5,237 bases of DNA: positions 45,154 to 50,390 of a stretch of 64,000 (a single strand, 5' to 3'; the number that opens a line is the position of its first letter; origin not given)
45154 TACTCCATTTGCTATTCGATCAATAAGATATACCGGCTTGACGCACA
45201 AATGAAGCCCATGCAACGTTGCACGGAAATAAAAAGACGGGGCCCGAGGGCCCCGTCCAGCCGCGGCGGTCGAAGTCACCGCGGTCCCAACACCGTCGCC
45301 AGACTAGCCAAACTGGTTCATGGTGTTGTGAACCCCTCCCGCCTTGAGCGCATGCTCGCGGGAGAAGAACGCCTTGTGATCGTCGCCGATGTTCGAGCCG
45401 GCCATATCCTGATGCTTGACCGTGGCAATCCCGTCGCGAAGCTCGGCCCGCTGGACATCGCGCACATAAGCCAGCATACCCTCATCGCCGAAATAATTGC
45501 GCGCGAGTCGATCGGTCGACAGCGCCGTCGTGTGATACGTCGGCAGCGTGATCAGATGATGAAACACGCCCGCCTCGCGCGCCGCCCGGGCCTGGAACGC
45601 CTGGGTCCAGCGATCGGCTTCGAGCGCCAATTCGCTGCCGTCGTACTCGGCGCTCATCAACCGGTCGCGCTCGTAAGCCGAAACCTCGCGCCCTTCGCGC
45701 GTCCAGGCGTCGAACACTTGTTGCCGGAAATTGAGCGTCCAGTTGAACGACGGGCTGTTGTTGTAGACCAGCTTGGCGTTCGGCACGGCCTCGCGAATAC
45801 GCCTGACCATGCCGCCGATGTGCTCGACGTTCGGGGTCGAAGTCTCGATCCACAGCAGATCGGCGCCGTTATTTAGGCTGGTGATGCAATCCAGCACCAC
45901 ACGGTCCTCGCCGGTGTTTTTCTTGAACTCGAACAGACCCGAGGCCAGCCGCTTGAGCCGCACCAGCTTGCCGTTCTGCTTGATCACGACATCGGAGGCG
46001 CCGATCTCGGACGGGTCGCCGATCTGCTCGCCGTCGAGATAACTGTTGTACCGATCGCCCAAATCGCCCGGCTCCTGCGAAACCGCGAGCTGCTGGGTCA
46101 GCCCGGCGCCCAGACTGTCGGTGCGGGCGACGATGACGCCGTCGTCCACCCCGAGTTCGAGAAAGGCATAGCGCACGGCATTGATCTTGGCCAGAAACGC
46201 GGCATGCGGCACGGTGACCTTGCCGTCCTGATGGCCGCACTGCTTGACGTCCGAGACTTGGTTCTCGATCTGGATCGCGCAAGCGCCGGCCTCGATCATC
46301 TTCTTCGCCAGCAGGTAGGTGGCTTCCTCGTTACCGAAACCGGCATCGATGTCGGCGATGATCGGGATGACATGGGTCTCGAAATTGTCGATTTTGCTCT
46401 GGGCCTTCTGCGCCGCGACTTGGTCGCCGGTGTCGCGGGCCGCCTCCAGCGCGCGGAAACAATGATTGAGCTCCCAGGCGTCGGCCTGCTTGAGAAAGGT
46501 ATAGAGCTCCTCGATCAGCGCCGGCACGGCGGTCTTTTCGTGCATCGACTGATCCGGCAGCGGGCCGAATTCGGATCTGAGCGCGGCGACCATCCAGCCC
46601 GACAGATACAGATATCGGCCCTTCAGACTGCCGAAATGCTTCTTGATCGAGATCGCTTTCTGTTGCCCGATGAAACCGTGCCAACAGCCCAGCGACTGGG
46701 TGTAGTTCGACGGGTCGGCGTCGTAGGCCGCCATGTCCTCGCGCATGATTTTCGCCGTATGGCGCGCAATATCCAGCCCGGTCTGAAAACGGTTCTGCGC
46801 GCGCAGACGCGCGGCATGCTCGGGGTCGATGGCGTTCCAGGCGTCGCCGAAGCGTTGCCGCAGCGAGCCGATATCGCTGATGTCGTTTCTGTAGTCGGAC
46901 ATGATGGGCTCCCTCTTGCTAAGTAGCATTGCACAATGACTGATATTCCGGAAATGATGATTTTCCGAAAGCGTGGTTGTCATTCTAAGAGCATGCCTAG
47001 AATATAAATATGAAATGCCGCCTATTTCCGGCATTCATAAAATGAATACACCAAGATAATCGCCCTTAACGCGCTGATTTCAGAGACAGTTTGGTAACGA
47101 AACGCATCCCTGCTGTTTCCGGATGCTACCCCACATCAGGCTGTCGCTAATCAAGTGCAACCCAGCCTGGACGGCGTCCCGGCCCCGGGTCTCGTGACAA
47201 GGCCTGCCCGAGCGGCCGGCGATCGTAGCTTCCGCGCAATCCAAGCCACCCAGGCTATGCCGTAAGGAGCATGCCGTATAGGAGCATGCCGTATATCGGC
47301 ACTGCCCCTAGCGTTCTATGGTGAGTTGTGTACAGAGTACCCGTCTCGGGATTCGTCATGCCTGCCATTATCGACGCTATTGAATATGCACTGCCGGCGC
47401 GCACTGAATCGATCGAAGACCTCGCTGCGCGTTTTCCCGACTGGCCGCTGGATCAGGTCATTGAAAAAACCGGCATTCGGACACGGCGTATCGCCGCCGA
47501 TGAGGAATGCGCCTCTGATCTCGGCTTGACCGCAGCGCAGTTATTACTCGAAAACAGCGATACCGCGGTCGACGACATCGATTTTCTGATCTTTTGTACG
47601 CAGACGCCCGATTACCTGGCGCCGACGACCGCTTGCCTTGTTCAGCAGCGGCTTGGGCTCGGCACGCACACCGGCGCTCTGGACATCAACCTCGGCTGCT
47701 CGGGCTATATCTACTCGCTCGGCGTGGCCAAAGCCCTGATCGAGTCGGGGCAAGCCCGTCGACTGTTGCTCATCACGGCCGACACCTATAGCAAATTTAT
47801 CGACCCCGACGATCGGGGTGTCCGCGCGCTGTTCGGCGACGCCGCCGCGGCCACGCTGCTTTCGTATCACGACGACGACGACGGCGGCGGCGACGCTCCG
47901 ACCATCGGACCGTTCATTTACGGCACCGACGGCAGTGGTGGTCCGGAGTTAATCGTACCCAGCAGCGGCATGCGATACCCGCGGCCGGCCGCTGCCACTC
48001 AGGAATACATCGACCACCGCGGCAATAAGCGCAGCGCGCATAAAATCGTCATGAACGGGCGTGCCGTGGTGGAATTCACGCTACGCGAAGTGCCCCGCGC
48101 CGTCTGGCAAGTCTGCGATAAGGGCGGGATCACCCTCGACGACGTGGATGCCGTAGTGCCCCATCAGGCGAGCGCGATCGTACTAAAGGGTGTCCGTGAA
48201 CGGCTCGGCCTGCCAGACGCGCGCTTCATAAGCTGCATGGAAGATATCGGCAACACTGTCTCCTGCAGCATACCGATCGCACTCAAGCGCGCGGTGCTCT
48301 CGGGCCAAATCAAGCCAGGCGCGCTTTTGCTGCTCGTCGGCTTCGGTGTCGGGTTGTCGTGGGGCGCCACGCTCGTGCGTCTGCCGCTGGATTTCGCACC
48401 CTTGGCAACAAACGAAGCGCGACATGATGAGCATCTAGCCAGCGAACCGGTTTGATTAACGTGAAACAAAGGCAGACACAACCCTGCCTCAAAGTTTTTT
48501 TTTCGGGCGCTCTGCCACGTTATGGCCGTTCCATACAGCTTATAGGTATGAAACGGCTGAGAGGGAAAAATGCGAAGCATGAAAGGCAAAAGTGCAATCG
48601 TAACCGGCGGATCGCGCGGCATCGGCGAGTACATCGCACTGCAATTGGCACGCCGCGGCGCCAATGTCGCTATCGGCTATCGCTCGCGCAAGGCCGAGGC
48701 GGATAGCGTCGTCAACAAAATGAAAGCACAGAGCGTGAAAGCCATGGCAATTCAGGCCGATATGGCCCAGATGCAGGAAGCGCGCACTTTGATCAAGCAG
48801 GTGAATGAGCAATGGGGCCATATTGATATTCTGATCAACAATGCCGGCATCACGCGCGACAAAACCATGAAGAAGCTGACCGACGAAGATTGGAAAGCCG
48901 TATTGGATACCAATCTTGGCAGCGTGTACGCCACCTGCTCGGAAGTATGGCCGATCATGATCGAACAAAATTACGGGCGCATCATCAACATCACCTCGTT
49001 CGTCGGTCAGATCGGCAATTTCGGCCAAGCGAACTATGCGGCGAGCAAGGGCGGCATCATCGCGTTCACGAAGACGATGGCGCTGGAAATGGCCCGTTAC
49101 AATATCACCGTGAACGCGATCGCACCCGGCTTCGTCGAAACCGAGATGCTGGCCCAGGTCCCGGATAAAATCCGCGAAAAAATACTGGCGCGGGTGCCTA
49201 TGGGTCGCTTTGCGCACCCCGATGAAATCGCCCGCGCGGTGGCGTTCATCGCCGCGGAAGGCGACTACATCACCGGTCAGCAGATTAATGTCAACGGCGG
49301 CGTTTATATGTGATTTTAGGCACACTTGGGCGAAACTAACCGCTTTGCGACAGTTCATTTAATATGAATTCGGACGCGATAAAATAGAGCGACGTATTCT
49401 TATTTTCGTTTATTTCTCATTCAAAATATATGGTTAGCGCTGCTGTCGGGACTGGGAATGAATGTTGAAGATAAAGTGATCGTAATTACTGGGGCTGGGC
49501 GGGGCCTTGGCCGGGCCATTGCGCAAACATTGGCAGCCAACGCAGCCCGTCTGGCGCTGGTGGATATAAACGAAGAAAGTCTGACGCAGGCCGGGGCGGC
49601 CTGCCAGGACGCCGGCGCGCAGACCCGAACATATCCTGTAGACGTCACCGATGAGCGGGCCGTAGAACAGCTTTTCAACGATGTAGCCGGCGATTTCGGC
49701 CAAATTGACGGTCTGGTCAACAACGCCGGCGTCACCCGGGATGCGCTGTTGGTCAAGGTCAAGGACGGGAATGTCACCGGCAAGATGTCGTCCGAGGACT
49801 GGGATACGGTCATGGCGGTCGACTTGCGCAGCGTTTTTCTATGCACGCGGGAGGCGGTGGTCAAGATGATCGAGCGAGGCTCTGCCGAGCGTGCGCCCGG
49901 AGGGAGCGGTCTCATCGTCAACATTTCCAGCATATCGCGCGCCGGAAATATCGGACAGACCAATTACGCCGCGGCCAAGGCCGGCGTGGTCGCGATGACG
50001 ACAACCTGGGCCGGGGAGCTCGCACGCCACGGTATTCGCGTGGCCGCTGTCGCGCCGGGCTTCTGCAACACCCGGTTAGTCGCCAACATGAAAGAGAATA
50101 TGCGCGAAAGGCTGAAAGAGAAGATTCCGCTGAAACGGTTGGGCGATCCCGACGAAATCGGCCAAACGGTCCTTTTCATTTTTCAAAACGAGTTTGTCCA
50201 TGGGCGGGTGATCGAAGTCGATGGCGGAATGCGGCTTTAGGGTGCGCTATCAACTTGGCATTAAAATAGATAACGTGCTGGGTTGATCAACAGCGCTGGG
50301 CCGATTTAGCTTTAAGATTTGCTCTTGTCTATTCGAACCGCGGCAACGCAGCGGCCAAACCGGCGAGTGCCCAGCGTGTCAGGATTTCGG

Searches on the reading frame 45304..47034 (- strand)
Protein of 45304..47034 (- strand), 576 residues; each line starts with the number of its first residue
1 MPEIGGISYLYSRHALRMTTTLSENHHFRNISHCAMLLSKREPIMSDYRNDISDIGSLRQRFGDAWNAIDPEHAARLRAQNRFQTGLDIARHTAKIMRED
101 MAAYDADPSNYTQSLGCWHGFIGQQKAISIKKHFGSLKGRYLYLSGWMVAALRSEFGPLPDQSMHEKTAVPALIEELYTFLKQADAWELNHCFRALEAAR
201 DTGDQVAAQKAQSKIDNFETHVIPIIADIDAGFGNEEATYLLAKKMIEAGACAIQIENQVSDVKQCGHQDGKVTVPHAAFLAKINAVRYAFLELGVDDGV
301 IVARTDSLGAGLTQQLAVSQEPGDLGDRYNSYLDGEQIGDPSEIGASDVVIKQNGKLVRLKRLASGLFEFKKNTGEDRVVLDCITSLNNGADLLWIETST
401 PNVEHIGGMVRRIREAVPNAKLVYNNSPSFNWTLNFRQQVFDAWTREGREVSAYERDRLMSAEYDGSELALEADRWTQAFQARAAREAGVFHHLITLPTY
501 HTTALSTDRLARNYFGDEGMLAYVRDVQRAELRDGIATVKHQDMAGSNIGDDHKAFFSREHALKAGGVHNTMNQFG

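Call 92: search_protein_families(library=pfam, proteins=[window:45304-47034:-], max_evalue=0.0001)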
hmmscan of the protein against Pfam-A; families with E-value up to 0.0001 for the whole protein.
window:45304-47034:- (576 aa): 2 families
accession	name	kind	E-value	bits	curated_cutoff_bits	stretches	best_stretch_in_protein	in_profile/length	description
PF00463.27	ICL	-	4.3e-44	151.4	26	3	142-314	81-240/526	Isocitrate lyase family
PF13714.12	PEP_mutase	-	5.9e-12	46.1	31.5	1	212-314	58-154/240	Phosphoenolpyruvate phosphomutase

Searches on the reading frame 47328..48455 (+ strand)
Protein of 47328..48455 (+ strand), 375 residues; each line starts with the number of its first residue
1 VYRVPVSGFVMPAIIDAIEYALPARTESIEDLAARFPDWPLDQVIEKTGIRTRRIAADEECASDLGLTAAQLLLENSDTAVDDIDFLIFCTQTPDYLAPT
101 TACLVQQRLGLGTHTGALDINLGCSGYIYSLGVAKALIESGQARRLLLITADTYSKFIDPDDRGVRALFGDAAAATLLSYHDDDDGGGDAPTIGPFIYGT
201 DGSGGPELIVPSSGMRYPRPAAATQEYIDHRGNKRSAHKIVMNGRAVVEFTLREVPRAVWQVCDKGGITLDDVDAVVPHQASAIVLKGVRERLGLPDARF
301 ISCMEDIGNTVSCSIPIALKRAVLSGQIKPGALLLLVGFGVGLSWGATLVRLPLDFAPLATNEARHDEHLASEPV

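Call 92: search_protein_families(library=pfam, proteins=[window:47328-48455:+], max_evalue=0.0001)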
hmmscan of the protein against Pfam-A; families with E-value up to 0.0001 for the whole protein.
window:47328-48455:+ (375 aa): 3 families
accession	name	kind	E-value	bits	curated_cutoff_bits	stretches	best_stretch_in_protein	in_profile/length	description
PF08541.16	ACP_syn_III_C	-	2.2e-30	105.1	26.6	1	263-351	1-89/90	3-Oxoacyl-[acyl-carrier-protein (ACP)] synthase III C terminal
PF08545.16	ACP_syn_III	-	2e-22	79.3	24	1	118-184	1-67/80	3-Oxoacyl-[acyl-carrier-protein (ACP)] synthase III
PF00195.25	Chal_sti_synt_N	-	5.2e-08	33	27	1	52-178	90-221/225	Chalcone and stilbene synthases, N-terminal domain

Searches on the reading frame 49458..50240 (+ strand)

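Call 92: search_protein_families(library=pfam, proteins=[window:49458-50240:+], max_evalue=0.0001)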
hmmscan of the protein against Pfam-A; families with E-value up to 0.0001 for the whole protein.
window:49458-50240:+ (260 aa): 3 families
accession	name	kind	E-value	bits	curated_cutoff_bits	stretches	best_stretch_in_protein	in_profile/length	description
PF13561.12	adh_short_C2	-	6.9e-57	193.2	27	1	12-258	1-235/236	Enoyl-(Acyl carrier protein) reductase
PF00106.31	adh_short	-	1.2e-50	172.2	26.6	1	6-214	1-193/195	short chain dehydrogenase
PF08659.16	KR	-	4.3e-15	56.5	22.6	1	8-108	3-107/180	KR domain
